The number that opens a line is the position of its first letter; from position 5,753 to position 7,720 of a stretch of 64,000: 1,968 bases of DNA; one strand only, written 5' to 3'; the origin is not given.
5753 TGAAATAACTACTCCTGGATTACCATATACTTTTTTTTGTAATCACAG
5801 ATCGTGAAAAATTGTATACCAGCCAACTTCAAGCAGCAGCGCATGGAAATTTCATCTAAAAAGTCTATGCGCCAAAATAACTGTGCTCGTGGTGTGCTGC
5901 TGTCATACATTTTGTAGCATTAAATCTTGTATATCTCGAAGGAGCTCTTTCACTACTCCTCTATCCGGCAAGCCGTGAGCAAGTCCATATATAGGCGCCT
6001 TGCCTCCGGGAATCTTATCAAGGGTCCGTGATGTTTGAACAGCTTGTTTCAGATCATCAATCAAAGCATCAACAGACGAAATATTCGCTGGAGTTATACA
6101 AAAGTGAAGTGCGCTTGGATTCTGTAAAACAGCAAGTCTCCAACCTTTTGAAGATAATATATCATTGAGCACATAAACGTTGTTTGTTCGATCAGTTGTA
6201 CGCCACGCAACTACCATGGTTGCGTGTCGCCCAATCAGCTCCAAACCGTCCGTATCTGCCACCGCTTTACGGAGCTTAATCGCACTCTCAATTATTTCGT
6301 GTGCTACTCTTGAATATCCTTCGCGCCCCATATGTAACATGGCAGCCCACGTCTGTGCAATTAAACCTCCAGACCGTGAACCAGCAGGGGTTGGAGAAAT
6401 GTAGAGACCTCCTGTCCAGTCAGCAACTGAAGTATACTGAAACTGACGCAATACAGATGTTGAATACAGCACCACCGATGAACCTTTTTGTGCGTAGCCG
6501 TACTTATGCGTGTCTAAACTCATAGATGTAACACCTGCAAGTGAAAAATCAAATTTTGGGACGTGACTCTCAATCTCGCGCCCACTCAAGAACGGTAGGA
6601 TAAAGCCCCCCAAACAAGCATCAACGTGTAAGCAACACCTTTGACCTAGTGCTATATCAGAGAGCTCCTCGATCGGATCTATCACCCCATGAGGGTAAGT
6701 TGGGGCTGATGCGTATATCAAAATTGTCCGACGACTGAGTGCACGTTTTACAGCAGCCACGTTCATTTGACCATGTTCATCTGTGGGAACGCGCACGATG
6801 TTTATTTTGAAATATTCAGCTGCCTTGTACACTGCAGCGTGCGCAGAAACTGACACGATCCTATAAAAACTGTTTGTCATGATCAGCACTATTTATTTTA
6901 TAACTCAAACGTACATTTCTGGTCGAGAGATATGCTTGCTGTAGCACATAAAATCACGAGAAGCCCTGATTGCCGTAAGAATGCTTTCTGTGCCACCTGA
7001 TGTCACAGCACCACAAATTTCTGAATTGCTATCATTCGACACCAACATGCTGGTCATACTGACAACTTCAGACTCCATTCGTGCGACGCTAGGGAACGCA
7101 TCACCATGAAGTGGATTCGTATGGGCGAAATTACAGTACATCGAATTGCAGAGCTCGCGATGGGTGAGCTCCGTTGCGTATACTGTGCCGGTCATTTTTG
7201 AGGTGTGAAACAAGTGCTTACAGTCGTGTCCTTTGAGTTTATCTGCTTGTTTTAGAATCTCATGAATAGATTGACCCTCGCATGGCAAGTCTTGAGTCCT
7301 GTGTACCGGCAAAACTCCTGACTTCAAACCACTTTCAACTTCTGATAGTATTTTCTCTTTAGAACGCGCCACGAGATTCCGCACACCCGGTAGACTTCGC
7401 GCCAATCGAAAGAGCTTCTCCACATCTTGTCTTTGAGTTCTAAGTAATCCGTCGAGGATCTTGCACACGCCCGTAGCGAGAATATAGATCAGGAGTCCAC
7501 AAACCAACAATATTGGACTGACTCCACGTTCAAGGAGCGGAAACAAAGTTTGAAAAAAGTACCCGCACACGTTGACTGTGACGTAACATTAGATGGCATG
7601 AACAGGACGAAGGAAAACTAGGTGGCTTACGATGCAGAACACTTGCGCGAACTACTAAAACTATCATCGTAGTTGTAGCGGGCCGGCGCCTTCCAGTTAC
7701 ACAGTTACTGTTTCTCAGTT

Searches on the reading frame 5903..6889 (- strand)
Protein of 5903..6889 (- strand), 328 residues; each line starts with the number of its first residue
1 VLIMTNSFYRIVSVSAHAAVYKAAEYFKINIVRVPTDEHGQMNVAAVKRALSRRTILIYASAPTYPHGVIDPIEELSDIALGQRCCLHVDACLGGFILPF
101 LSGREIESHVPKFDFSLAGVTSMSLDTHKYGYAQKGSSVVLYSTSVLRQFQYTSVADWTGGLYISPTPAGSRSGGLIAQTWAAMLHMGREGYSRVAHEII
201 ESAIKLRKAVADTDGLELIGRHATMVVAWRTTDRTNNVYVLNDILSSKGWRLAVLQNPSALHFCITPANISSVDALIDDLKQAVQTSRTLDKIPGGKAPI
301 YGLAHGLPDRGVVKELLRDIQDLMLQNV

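Call 89: search_protein_families(library=pfam, proteins=[window:5903-6889:-], max_evalue=0.01)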
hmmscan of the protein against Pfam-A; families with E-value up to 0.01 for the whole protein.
window:5903-6889:- (328 aa): 3 families
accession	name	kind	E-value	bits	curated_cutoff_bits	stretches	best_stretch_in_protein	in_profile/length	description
PF00282.25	Pyridoxal_deC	-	4.4e-16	59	27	1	13-230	151-373/375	Pyridoxal-dependent decarboxylase conserved domain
PF00266.25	Aminotran_5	-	9.5e-07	28.5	21.5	1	16-92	101-177/371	Aminotransferase class-V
PF22267.1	MlrA_C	-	0.0038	17.9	27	0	224-258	4-37/77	Transcriptional regulator MlrA, C-terminal domain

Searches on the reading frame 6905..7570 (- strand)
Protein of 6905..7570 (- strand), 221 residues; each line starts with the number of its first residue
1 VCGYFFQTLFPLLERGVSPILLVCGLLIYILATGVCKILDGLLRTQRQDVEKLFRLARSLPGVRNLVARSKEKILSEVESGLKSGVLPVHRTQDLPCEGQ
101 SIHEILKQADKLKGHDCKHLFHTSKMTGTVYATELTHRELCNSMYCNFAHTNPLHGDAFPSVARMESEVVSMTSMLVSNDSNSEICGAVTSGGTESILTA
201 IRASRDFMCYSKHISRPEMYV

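Call 89: search_protein_families(library=pfam, proteins=[window:6905-7570:-], max_evalue=0.01)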
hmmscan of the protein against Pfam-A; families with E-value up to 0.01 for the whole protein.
window:6905-7570:- (221 aa): 1 family
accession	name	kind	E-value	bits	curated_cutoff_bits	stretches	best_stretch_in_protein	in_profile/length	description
PF00282.25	Pyridoxal_deC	-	0.0091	15.2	27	0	94-208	11-126/375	Pyridoxal-dependent decarboxylase conserved domain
